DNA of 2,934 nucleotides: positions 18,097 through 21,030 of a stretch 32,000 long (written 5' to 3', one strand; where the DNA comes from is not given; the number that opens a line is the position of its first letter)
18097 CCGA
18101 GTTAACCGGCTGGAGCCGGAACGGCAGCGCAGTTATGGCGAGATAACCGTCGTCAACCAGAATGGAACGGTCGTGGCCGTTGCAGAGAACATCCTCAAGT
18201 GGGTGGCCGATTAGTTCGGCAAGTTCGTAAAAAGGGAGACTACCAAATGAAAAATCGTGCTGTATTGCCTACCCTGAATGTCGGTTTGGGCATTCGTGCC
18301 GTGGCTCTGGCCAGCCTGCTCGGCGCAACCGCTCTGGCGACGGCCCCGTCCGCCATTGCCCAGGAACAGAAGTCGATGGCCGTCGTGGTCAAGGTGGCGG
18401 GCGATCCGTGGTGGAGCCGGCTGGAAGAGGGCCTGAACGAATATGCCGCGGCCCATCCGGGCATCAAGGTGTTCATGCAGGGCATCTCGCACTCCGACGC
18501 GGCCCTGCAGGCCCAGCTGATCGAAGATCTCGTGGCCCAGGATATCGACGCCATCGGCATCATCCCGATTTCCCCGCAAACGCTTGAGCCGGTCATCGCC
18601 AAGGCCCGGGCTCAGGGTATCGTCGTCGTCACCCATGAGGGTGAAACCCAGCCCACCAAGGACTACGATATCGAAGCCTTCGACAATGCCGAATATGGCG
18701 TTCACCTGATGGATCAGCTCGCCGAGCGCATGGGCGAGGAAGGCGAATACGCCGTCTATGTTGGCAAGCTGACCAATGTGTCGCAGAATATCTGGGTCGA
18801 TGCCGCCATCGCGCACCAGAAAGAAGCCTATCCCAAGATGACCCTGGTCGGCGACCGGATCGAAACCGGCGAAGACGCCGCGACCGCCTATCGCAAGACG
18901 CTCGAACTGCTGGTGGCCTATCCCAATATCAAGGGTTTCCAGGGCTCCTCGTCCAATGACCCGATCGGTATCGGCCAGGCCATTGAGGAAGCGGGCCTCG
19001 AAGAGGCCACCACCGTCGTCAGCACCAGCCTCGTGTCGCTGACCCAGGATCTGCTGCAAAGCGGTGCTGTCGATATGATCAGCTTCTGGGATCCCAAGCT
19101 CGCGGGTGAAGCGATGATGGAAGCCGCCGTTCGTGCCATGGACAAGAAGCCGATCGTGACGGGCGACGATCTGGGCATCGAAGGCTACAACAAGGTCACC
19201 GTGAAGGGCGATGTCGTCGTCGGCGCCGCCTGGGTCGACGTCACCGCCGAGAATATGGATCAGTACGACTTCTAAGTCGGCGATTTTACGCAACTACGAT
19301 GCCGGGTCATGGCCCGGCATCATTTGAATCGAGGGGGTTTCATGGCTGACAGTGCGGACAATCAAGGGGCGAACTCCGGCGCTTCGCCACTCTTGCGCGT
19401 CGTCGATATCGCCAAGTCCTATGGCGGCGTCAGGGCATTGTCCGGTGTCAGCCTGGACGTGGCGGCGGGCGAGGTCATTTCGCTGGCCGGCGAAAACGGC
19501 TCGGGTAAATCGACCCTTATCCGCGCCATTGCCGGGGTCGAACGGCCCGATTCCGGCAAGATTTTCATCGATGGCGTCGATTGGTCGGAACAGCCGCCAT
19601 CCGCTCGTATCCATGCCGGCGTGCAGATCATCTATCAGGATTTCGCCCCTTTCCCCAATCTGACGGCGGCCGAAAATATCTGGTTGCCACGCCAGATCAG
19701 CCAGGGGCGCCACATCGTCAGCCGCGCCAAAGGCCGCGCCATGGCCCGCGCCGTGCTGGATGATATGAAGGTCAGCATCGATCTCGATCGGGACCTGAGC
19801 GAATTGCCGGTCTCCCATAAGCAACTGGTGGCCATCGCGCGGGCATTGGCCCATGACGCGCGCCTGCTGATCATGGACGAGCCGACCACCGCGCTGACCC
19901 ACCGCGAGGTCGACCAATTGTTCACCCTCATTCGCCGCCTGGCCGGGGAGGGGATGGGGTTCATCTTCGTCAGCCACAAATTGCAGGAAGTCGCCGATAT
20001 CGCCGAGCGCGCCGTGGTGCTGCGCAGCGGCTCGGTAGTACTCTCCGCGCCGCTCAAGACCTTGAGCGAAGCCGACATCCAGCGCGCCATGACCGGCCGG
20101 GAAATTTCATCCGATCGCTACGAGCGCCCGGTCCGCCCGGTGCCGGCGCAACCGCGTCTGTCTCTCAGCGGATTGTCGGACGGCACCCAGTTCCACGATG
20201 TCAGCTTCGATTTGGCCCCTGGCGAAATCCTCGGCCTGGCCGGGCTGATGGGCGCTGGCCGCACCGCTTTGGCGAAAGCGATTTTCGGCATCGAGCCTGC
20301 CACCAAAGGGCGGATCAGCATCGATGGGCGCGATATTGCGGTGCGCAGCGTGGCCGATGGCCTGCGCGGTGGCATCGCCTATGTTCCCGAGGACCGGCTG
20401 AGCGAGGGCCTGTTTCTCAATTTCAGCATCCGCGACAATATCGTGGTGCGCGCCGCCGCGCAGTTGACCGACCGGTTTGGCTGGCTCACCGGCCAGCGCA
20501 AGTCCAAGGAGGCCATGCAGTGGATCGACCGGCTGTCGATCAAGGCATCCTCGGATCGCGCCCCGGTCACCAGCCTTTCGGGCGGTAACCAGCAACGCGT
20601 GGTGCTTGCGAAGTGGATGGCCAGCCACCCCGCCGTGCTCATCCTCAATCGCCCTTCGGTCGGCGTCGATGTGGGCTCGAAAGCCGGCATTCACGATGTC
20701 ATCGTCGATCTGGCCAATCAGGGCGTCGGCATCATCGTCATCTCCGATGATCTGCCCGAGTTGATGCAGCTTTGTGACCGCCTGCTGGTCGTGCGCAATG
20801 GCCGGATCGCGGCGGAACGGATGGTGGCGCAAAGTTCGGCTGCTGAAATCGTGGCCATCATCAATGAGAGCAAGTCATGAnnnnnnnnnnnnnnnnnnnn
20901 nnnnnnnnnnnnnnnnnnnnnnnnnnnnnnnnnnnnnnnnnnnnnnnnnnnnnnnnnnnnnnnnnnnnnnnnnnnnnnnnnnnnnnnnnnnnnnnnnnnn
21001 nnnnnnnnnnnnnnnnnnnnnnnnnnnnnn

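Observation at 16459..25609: Nine-gene coupled operon mixing an LsrB-type sugar importer with CoA-transferase, MaoC hydratase, a GatC/GatA-like amidase pair and an Ldh_2 oxidoreductase, matching no described pathway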

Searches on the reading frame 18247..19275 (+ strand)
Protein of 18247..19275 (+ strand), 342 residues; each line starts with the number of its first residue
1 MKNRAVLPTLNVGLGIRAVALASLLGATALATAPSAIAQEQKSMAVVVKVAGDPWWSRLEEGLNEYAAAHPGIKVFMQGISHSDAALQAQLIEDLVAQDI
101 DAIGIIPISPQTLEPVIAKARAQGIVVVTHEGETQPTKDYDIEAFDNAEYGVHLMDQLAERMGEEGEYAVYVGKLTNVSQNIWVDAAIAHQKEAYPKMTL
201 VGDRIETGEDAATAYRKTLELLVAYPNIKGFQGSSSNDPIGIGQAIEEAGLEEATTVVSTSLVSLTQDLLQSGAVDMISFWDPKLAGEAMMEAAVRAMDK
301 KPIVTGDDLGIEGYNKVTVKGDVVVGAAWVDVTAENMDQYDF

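Call 5: search_protein_families(library=pfam, proteins=[window:18247-19275:+], max_evalue=0.01)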
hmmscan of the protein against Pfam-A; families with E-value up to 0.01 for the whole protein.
window:18247-19275:+ (342 aa): 2 families
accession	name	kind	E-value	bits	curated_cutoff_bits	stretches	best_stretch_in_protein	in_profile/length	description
PF13407.12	Peripla_BP_4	-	5.1e-58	197.1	35.1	1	45-301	2-257/258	Periplasmic binding protein domain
PF00532.27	Peripla_BP_1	-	1.1e-06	28.8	22.2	1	43-264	3-220/281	Periplasmic binding proteins and sugar binding domain of LacI family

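Call 6: search_protein_families(library=ncbifam, proteins=[window:18247-19275:+], max_evalue=0.01)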
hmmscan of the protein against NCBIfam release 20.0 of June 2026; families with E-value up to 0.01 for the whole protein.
window:18247-19275:+ (342 aa): 11 families
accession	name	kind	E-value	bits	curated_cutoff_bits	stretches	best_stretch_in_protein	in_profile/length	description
TIGR02637.1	RhaS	equivalog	5.5e-34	117.8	342.25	1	45-342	2-302/302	rhamnose ABC transporter substrate-binding protein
NF011937.0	PRK15408.1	equivalog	7.5e-27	94.1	384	1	18-327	8-312/340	autoinducer 2 ABC transporter substrate-binding protein LsrB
NF007254.0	PRK09701.1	equivalog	3.5e-21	75.7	335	1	28-305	11-294/311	D-allose transporter substrate-binding protein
TIGR02634.1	xylF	equivalog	5.9e-09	35.9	389.55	1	67-252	23-209/302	D-xylose ABC transporter substrate-binding protein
NF007680.0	PRK10355.1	equivalog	1.5e-08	34.3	504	1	63-185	46-166/331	D-xylose ABC transporter substrate-binding protein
NF052284.1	rhzpin_SBP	equivalog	2e-07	30.4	420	1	46-231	6-188/289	rhizopine catabolism ABC transporter substrate-binding protein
NF011924.1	PRK15395.1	equivalog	2.3e-06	26.9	420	1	29-150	14-130/329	galactose/glucose ABC transporter substrate-binding protein MglB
NF040907.2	ChvE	equivalog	1.1e-05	24.8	460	1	81-166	36-122/324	multiple monosaccharide ABC transporter substrate-binding protein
NF007936.0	PRK10653.1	equivalog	1.5e-05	24.5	337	1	20-165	5-148/295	ribose ABC transporter substrate-binding protein RbsB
NF041827.1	YtfQ_transport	equivalog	0.00016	20.7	510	1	24-289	6-278/320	galactofuranose ABC transporter, galactofuranose-binding protein YtfQ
NF008185.0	PRK10936.1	equivalog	0.00039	19.4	200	1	28-303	34-304/346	TMAO reductase system periplasmic protein TorT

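Call 38: search_solved_structures(query=window:18247-19275:+, max_evalue=1e-8)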
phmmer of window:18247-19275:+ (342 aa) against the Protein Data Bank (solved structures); distinct sequences matched with E-value up to 1e-8: 30.
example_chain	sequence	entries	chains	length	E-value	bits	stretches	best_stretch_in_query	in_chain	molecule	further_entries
5bra_A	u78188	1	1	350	5.9e-74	252.6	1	40-342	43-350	Putative periplasmic binding protein with substrate ribose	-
9i1m_A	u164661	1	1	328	9.5e-53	182.9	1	22-306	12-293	Sugar-binding protein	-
3d02_A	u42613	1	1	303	7.8e-51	176.6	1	41-313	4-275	Putative LACI-type transcriptional regulator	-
5gta_A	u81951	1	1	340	1.3e-21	80.7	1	18-322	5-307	Autoinducer 2-binding protein LsrB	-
1tjy_A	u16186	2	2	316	1.5e-19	73.8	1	44-322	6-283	sugar transport protein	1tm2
3ejw_A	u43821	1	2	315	1.5e-18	70.5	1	67-326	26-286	SmLsrB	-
4pz0_A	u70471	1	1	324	1.9e-17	66.9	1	44-326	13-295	sugar ABC transporter, sugar-binding protein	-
4wzz_A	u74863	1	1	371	7.3e-17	65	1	41-291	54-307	Putative sugar ABC transporter, substrate-binding protein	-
4wut_A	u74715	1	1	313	1.6e-15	60.6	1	39-311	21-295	ABC transporter substrate binding protein (Ribose)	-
6sw4_A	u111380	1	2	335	1.6e-15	60.6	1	45-275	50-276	Arabinose binding protein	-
5hqj_A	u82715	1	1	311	5.1e-14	55.7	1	42-236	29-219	Periplasmic binding protein/LacI transcriptional regulator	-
3t95_A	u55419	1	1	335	8.2e-14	55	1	46-326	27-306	Autoinducer 2-binding protein lsrB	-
4yle_A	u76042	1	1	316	2.1e-13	53.6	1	19-275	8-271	Periplasmic binding protein/LacI transcriptional regulator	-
9jwt_A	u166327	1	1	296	2.7e-13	53.3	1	42-304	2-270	MSD3-holo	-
9jwq_A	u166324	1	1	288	2.7e-13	53.3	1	42-304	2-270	MSD3-apo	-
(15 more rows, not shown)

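Call 62: search_dna_similar(query=window:18247-19272:+, collection=plasmids, mode=protein, max_rows=25, max_evalue=1e-50)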
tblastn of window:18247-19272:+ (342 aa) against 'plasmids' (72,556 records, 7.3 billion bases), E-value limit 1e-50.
Records with a match: 180; places in all: 194; records where one place covers at least 80% of the query: 154.
Best place of each record, by identity: <60% 180.
By first word of the organism name: Sinorhizobium 67; Agrobacterium 25; Rhizobium 15; Pantoea 13; Caballeronia 9; Ensifer 9; Roseibium 7; Paracoccus 4; Labrenzia 4; Pseudochrobactrum 4; and 15 more.
By predicted mobility (MOB-suite, as given by PLSDB): non-mobilizable 80; mobilizable 65; conjugative 35.
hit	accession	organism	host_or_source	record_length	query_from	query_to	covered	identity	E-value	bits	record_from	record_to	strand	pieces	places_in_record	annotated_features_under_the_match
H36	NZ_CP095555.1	Roseomonas gilardii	single cell,blood and other clinical ...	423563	40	342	89%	44.3%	2e-65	230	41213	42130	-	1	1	autoinducer 2 ABC transporter substrate-binding protein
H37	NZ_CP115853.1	Pseudoroseomonas cervicalis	-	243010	40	342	89%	44.0%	5e-65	229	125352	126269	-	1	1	autoinducer 2 ABC transporter substrate-binding protein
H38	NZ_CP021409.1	Pacificitalea manganoxidans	cell culture,sediment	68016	39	342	89%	43.3%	1e-64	228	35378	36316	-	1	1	autoinducer 2 ABC transporter substrate-binding protein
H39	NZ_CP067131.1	Paracoccus seriniphilus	cell culture,washing water of Bugula ...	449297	40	342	89%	43.4%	2e-66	233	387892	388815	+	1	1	autoinducer 2 ABC transporter substrate-binding protein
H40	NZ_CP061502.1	Roseicitreum antarcticum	Intertidal sediment,Sandy intertidal ...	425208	40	342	89%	43.1%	5e-63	224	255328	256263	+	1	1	autoinducer 2 ABC transporter substrate-binding protein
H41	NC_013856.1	Azospirillum sp. B510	-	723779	39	342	89%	42.9%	2e-64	228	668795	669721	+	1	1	autoinducer 2 ABC transporter substrate-binding protein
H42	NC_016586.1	Azospirillum lipoferum 4B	-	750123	39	342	89%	42.9%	3e-64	227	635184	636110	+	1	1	autoinducer 2 ABC transporter substrate-binding protein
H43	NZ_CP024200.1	Thalassospira marina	-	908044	40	342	89%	43.0%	1e-61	220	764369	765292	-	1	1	autoinducer 2 ABC transporter substrate-binding protein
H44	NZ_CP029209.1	Nitratireductor sp. OM-1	-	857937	40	342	89%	42.7%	5e-64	226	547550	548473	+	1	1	autoinducer 2 ABC transporter substrate-binding protein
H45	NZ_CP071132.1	Caballeronia sp. M1242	Homo sapiens,ETA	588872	41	318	81%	46.4%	1e-67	237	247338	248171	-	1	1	autoinducer 2 ABC transporter substrate-binding protein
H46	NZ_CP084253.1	Caballeronia sp. Sq4a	Anasa tristis,Cell culture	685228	41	318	81%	46.4%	1e-67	237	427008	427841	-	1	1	autoinducer 2 ABC transporter substrate-binding protein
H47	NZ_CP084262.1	Caballeronia sp. SL2Y3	Jalysus wickhami,Cell culture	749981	43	318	81%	46.7%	2e-67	236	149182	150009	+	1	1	autoinducer 2 ABC transporter substrate-binding protein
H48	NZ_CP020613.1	Paracoccus contaminans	isolate,water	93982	43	342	88%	42.8%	8e-62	220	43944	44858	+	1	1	autoinducer 2 ABC transporter substrate-binding protein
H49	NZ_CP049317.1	Caballeronia sp. SBC2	whole organism,soil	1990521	43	318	81%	46.4%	1e-67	237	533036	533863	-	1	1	none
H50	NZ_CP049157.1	Caballeronia sp. SBC1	whole organism,soil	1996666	43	318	81%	46.4%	1e-67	237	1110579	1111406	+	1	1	none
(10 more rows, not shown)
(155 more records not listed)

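Call 63: get_annotated_region(hit=H41, flank=9000)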
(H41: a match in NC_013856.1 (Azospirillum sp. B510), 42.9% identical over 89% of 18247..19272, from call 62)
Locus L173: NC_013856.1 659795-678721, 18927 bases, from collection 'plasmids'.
description: Azospirillum sp. B510 plasmid pAB510b, complete sequence
organism: Azospirillum sp. B510 (NCBI taxid 137722)
taxonomy: Bacteria; Pseudomonadota; Alphaproteobacteria; Rhodospirillales; Azospirillaceae; Azospirillum; Azospirillum sp. B510
host: -; source: -; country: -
typing (MOB-suite, as given by PLSDB): mobilizable; relaxase MOBP
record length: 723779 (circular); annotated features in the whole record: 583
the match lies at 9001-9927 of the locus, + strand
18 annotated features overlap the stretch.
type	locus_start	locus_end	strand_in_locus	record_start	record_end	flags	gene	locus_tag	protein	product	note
CDS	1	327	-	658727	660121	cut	-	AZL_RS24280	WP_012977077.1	YcjX family protein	-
CDS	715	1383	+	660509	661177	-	-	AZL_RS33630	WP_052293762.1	EboA domain-containing protein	-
CDS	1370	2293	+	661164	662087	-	-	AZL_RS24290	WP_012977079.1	TatD family hydrolase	-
CDS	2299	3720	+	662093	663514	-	-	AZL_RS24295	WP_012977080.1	nucleotide pyrophosphatase/phosphodiesterase family protein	-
CDS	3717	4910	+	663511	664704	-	-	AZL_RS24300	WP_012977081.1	3-dehydroquinate synthase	-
CDS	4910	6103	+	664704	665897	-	eboE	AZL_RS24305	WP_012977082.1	metabolite traffic protein EboE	-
CDS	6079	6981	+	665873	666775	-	-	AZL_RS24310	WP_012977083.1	UbiA family prenyltransferase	-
CDS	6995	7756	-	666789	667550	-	-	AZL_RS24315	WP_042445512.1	DeoR/GlpR family DNA-binding transcription regulator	-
CDS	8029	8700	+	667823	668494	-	deoC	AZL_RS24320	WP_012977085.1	deoxyribose-phosphate aldolase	GO:0009264 - deoxyribonucleotide catabolic process [Evidence IEA]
CDS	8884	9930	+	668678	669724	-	-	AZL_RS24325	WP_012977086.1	autoinducer 2 ABC transporter substrate-binding protein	-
CDS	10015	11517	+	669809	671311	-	-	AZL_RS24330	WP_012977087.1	sugar ABC transporter ATP-binding protein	-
CDS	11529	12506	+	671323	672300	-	-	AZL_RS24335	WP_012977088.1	ABC transporter permease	GO:0008643 - carbohydrate transport [Evidence IEA]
CDS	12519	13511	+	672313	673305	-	-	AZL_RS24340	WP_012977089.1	ABC transporter permease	GO:0008643 - carbohydrate transport [Evidence IEA]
CDS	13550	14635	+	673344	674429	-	-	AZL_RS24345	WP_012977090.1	aldose 1-epimerase family protein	-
CDS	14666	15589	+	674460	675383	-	rbsK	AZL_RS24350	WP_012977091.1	ribokinase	GO:0019303 - D-ribose catabolic process [Evidence IEA]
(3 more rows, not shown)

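Call 64: get_annotated_region(hit=H45, flank=9000)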
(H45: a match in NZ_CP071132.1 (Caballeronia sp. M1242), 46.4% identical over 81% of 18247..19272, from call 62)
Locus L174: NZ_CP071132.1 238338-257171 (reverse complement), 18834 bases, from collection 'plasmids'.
description: Caballeronia sp. M1242 plasmid unnamed3, complete sequence
organism: Caballeronia sp. M1242 (NCBI taxid 2814653)
taxonomy: Bacteria; Pseudomonadota; Betaproteobacteria; Burkholderiales; Burkholderiaceae; Caballeronia; Caballeronia sp. M1242
host: -; source: Homo sapiens,ETA; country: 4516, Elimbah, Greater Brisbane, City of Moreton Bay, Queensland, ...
typing (MOB-suite, as given by PLSDB): non-mobilizable
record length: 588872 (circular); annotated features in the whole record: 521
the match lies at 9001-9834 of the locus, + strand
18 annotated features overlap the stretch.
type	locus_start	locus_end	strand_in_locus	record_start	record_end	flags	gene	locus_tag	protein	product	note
CDS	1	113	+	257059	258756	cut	-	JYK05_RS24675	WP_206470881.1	ABC transporter ATP-binding protein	-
CDS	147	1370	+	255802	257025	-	-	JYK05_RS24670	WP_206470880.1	acyl-CoA dehydrogenase family protein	-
CDS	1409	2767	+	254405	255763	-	-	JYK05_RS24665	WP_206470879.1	LLM class flavin-dependent oxidoreductase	-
CDS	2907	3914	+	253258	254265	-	deoC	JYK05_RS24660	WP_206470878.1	deoxyribose-phosphate aldolase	GO:0009264 - deoxyribonucleotide catabolic process [Evidence IEA]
CDS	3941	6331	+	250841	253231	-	-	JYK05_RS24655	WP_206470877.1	aldehyde dehydrogenase family protein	-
CDS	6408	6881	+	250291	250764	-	-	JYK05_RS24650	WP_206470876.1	RbsD/FucU family protein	-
CDS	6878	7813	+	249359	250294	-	rbsK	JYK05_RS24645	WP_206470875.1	ribokinase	GO:0019303 - D-ribose catabolic process [Evidence IEA]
CDS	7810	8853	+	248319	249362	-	-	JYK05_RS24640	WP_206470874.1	ABC transporter permease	GO:0008643 - carbohydrate transport [Evidence IEA]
CDS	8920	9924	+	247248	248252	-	-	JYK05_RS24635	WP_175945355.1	autoinducer 2 ABC transporter substrate-binding protein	-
CDS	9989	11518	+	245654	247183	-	-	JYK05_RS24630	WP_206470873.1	sugar ABC transporter ATP-binding protein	-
CDS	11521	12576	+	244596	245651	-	-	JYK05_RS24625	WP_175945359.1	ABC transporter permease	GO:0008643 - carbohydrate transport [Evidence IEA]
CDS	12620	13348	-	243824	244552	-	-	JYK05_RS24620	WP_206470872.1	DeoR/GlpR family DNA-binding transcription regulator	-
CDS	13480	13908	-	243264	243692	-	-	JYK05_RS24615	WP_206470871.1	hypothetical protein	-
CDS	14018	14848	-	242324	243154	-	-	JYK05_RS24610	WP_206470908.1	alpha/beta hydrolase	-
CDS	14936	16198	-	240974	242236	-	-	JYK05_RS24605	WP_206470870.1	LysR family transcriptional regulator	-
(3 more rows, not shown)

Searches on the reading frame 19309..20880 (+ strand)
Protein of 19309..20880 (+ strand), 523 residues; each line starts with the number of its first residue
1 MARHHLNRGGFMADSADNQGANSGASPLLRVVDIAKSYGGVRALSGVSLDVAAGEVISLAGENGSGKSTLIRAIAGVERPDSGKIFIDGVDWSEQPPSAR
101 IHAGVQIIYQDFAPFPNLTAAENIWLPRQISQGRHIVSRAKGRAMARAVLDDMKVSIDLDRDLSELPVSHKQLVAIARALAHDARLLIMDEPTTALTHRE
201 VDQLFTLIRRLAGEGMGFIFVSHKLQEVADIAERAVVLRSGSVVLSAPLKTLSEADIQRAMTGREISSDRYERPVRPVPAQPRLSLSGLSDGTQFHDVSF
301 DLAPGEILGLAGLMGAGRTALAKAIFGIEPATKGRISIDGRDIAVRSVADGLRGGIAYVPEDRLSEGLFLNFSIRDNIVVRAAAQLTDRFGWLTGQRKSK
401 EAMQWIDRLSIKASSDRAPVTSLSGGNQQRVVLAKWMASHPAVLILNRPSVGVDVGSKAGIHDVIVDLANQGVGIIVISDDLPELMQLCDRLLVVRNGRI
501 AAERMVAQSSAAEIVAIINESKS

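Call 5: search_protein_families(library=pfam, proteins=[window:19309-20880:+], max_evalue=0.01)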
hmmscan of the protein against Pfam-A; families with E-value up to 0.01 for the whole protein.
window:19309-20880:+ (523 aa): 9 families
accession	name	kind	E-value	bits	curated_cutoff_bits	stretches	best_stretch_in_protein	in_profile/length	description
PF00005.33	ABC_tran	-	1e-55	188.5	25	2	44-194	1-137/137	ABC transporter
PF13304.12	AAA_21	-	6.1e-07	30.2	27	1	58-77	3-22/304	AAA domain, putative AbiEii toxin, Type IV TA system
PF02463.25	SMC_N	-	4.9e-05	23.3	40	1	55-231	25-205/220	RecF/RecN/SMC N terminal domain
PF13555.12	AAA_29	-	5.6e-05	23.3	27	1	47-77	15-45/61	P-loop containing region of AAA domain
PF02367.23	TsaE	-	7.5e-05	23.1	26.6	0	51-75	18-42/128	Threonylcarbamoyl adenosine biosynthesis protein TsaE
PF13476.12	AAA_23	-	0.00018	22.7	27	1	55-75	20-40/201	AAA domain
PF13191.12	AAA_16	-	0.0012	19.8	32.6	0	52-80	20-51/167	AAA ATPase domain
PF03193.22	RsgA_GTPase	-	0.0073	16.6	30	0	53-77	105-129/174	RsgA GTPase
PF00931.28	NB-ARC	-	0.0085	15.8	23.5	0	55-75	19-39/248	NB-ARC domain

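Call 6: search_protein_families(library=ncbifam, proteins=[window:19309-20880:+], max_evalue=0.01)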
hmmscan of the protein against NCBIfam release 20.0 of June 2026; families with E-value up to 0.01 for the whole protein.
window:19309-20880:+ (523 aa): 191 families (the best 25 are shown)
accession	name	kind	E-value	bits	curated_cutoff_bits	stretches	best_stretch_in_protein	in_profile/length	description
NF008442.0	PRK11288.1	equivalog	1.8e-128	429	689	1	25-515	4-492/504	L-arabinose ABC transporter ATP-binding protein AraG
NF007253.0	PRK09700.1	equivalog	1.1e-126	423.5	772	1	26-515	3-503/510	D-allose ABC transporter ATP-binding protein AlsA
NF010069.0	PRK13549.1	equivalog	9.3e-125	417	699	1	27-515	4-498/513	xylose ABC transporter ATP-binding protein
NF008030.0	PRK10762.1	equivalog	2.6e-123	412.4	745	1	26-516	2-489/501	ribose ABC transporter ATP-binding protein RbsA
NF041861.1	YtfR_transport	equivalog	6.4e-121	404.1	850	1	28-518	1-490/492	galactofuranose ABC transporter, ATP-binding protein YtfR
NF011967.0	PRK15439.1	equivalog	1.2e-118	396.8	586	1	22-517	5-498/510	autoinducer 2 ABC transporter ATP-binding protein LsrA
NF040905.2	GguA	equivalog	4.7e-115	384.8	810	1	28-516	1-498/500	multiple monosaccharide ABC transporter ATP-binding protein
NF008215.0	PRK10982.1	equivalog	8.3e-112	374.4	828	1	23-516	8-500/506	galactose/methyl galactoside ABC transporter ATP-binding protein MglA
TIGR02633.1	xylG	equivalog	1.1e-109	367.2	723.65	1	28-505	1-486/500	D-xylose ABC transporter ATP-binding protein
NF047930.1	ABC_ATP_B6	equivalog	2.5e-105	353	670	1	29-503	3-493/510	putative B6 ABC transporter ATP-binding protein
TIGR04406.1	LPS_export_lptB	equivalog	2.8e-67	226.5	240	2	29-252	2-222/239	LPS export ABC transporter ATP-binding protein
TIGR03410.1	urea_trans_UrtE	equivalog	1.8e-65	220.7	285.8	2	29-262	1-229/230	urea ABC transporter ATP-binding subunit UrtE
TIGR01188.1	drrA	subfamily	1.7e-63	214.8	312.45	2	36-253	1-212/302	daunorubicin resistance ABC transporter, ATP-binding protein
TIGR03265.1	PhnT2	equivalog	7e-62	209.7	457.7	2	27-244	3-214/353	putative 2-aminoethylphosphonate ABC transporter ATP-binding protein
TIGR00968.1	3a0106s01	subfamily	5.4e-59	199.6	342.75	2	30-244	2-210/237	sulfate ABC transporter ATP-binding protein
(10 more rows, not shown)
